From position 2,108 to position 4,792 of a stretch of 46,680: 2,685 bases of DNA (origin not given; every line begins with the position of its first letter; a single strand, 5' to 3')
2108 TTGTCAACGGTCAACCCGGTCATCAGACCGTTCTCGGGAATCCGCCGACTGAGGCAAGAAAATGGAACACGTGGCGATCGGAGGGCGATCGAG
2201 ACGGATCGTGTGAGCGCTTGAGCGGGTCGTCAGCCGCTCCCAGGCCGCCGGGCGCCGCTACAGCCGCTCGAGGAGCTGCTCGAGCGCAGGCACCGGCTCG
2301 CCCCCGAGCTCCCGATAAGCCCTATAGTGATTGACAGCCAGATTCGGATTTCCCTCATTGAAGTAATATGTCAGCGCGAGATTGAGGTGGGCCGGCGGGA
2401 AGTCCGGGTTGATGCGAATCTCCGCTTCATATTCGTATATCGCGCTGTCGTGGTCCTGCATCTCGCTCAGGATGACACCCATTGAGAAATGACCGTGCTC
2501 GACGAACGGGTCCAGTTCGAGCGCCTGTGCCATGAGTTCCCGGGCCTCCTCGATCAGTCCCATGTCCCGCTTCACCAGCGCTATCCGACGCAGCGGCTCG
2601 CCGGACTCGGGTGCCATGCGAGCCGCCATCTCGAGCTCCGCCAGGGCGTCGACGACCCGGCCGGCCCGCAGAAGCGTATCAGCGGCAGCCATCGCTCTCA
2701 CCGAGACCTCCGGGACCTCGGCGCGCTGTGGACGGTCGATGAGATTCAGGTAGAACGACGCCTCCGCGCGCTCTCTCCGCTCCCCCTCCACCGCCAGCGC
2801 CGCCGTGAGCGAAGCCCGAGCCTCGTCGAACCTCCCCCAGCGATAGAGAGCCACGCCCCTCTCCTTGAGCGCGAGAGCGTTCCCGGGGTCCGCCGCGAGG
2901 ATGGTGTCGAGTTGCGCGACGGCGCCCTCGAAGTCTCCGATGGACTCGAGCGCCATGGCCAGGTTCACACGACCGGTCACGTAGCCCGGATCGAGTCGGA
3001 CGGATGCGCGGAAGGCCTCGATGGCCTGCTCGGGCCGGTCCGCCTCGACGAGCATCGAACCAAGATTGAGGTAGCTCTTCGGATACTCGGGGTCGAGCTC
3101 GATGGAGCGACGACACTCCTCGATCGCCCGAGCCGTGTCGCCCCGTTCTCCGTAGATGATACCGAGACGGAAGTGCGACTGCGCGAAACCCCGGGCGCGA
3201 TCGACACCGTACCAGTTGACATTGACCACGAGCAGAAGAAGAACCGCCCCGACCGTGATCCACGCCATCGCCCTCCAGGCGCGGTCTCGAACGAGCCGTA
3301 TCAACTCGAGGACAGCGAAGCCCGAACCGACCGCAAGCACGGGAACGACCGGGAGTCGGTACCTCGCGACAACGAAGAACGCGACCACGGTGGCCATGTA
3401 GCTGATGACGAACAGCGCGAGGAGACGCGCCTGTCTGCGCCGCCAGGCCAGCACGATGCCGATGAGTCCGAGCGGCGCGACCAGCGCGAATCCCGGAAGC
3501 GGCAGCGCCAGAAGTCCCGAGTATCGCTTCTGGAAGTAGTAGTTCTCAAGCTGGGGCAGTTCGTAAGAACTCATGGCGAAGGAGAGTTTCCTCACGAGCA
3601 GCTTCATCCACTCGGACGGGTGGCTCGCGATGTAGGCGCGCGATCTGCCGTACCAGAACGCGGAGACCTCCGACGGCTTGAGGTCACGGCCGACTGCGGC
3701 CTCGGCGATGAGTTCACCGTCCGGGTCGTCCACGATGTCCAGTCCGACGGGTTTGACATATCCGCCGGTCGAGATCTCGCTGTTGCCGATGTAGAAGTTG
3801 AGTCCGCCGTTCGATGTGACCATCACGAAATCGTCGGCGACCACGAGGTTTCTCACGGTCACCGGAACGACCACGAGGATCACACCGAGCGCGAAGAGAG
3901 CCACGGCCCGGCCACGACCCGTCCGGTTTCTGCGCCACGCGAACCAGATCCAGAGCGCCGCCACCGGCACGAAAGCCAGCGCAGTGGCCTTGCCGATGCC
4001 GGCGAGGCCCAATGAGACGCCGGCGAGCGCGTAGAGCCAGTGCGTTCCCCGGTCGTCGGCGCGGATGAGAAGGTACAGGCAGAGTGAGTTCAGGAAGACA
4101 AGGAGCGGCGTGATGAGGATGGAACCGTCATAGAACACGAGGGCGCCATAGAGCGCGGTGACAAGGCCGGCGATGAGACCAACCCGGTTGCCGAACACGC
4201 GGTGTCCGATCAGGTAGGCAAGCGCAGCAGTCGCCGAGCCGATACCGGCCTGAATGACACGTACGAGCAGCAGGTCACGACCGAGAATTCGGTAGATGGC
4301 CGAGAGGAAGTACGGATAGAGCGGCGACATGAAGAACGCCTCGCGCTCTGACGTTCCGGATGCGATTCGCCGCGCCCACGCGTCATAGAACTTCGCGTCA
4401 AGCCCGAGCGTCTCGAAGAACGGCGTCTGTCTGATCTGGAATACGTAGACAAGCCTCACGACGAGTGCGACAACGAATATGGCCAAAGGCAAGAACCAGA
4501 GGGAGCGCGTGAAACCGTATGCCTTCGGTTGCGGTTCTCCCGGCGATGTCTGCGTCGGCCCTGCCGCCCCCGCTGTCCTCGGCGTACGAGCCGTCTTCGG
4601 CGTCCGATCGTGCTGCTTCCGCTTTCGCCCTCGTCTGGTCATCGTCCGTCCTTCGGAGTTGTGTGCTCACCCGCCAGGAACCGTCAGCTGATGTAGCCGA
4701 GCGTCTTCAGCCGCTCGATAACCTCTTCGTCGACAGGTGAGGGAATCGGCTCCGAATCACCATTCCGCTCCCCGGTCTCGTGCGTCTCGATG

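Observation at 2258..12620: Six tandem AlkP-superfamily paralogs followed by a TMTC-like GT-C/TPR glycosyltransferase: candidate undescribed envelope system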

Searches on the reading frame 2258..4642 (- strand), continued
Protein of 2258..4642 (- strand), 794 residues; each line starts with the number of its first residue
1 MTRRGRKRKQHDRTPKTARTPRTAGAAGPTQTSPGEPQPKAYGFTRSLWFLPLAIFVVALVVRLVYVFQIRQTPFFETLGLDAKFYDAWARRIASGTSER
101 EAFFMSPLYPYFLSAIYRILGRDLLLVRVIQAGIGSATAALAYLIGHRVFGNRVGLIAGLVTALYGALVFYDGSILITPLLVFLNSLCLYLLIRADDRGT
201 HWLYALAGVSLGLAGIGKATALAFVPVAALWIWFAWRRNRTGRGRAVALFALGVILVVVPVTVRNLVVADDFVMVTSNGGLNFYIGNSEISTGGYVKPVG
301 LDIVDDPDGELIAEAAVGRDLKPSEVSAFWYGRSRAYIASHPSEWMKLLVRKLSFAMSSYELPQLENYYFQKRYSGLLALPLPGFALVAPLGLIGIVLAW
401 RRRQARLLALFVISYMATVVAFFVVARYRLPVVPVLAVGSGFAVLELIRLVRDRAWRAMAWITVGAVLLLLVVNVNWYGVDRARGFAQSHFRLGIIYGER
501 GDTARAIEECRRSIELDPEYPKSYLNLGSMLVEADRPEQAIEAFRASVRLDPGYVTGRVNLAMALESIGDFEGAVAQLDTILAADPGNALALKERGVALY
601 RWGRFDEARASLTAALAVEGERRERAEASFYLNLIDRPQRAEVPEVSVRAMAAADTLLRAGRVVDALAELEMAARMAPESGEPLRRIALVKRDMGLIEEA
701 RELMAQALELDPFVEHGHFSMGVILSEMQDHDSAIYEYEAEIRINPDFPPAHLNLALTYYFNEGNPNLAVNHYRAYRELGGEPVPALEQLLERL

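Call 76: find_encoding_contigs(protein=P0222, flank=10000, max_places=1)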
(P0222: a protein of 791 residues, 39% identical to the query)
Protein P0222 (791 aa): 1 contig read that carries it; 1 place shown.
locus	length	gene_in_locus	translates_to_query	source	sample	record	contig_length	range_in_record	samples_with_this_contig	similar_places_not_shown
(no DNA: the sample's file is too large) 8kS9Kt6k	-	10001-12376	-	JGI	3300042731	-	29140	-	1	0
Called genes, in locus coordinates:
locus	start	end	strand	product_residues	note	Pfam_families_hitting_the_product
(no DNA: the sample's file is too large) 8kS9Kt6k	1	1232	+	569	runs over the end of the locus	PF01663:Phosphodiest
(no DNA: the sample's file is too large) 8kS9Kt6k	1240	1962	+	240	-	PF00535:Glycos_transf_2, PF10111:Glyco_tranf_2_2 (weak)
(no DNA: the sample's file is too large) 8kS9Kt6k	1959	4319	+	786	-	PF09586:YfhO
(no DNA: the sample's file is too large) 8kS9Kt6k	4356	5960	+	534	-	-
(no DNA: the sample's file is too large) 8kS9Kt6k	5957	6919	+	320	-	PF03706:LPG_synthase_TM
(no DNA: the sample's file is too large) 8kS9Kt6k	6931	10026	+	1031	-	PF09586:YfhO (faint)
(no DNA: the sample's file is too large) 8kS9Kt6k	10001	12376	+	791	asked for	PF13231:PMT_2, PF24575:TPR_Slam (weak), PF13414:TPR_11, PF13424:TPR_12 (weak), PF13432:TPR_16, PF14559:TPR_19, PF00515:TPR_1 (weak), PF13432:TPR_16 (weak), +11 more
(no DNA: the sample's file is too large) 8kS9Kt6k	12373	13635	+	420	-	PF01663:Phosphodiest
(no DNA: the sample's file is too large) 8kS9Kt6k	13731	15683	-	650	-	PF26626:DUF8201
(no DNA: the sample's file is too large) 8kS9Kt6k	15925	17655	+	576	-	PF07676:PD40 (faint), PF26549:Tricorn_N (faint)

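Call 77: find_encoding_contigs(protein=P0237, flank=10000, max_places=1)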
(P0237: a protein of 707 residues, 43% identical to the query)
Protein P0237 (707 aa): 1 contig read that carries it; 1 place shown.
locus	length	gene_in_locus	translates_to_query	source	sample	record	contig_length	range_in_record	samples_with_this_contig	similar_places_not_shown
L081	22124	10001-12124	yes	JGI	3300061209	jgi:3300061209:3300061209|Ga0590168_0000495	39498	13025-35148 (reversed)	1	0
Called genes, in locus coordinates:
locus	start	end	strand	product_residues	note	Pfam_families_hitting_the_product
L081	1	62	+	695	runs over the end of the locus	PF02092:tRNA_synt_2f, PF05746:DALR_1 (weak)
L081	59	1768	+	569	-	PF01663:Phosphodiest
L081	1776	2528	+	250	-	PF13641:Glyco_tranf_2_3 (weak), PF00535:Glycos_transf_2, PF10111:Glyco_tranf_2_2 (faint)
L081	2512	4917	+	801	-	PF09586:YfhO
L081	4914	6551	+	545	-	PF13231:PMT_2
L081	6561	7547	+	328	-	PF03706:LPG_synthase_TM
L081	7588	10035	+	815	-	PF09586:YfhO (faint)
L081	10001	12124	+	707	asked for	PF13231:PMT_2, PF00515:TPR_1 (weak), PF14559:TPR_19, PF13414:TPR_11 (weak), PF13424:TPR_12, PF13432:TPR_16, PF14559:TPR_19 (weak), PF00515:TPR_1 (weak), +12 more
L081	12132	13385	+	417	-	PF01663:Phosphodiest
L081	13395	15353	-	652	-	PF26626:DUF8201, PF13231:PMT_2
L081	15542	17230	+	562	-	PF26549:Tricorn_N (faint), PF07676:PD40 (faint)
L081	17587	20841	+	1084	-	PF13585:CHU_C (faint), PF13860:FlgD_ig, PF18962:Por_Secre_tail (faint)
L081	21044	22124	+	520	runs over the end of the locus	-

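Call 78: find_encoding_contigs(protein=P0228, flank=10000, max_places=1)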
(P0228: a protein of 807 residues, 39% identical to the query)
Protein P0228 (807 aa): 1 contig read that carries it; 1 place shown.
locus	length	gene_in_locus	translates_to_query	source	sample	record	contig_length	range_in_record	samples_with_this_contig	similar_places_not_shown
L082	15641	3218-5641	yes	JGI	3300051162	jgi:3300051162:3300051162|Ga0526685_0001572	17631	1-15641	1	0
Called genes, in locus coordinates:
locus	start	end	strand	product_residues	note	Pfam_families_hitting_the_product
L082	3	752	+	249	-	?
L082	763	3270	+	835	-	PF09586:YfhO (weak)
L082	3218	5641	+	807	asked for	PF13431:TPR_17 (faint), PF13231:PMT_2, PF13428:TPR_14 (faint), PF07719:TPR_2 (faint), PF13174:TPR_6 (faint), PF13181:TPR_8 (faint), PF00515:TPR_1 (weak), PF13432:TPR_16 (weak), +4 more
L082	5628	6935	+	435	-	PF01663:Phosphodiest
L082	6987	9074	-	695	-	PF26626:DUF8201, PF13231:PMT_2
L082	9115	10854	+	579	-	PF07676:PD40 (faint), PF26550:Tricorn_2nd (faint), PF26549:Tricorn_N (faint)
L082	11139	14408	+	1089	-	PF13585:CHU_C (faint), PF13860:FlgD_ig, PF18962:Por_Secre_tail (weak)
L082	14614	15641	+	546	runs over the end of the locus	-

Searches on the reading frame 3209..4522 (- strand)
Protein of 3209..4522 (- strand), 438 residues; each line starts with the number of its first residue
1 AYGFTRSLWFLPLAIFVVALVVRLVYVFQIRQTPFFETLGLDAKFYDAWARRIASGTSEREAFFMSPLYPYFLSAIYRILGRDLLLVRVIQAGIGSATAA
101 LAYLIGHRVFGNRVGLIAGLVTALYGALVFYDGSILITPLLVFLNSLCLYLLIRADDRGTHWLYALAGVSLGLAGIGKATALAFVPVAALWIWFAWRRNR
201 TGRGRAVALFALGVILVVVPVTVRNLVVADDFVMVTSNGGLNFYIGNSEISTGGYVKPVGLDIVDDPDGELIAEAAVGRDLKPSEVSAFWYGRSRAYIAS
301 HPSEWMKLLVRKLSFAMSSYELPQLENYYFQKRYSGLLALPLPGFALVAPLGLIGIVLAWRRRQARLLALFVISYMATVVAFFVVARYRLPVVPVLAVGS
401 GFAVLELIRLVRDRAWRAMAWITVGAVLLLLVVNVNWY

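Call 51: search_solved_structures(query=A4, max_evalue=1, show_alignments=2)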
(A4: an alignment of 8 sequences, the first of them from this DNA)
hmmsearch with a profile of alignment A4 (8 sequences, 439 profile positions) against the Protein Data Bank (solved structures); distinct sequences matched with E-value up to 1: 0.
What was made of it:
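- On GT-C glycosyltransferases, PMT_2 (PF13231; GT39/GT83 clan): The sequence profile of the membrane domain finds no PDB chain at E <= 1 (call 51).
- Tried and rejected: A profile of the membrane domain found nothing in the PDB (call 51).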
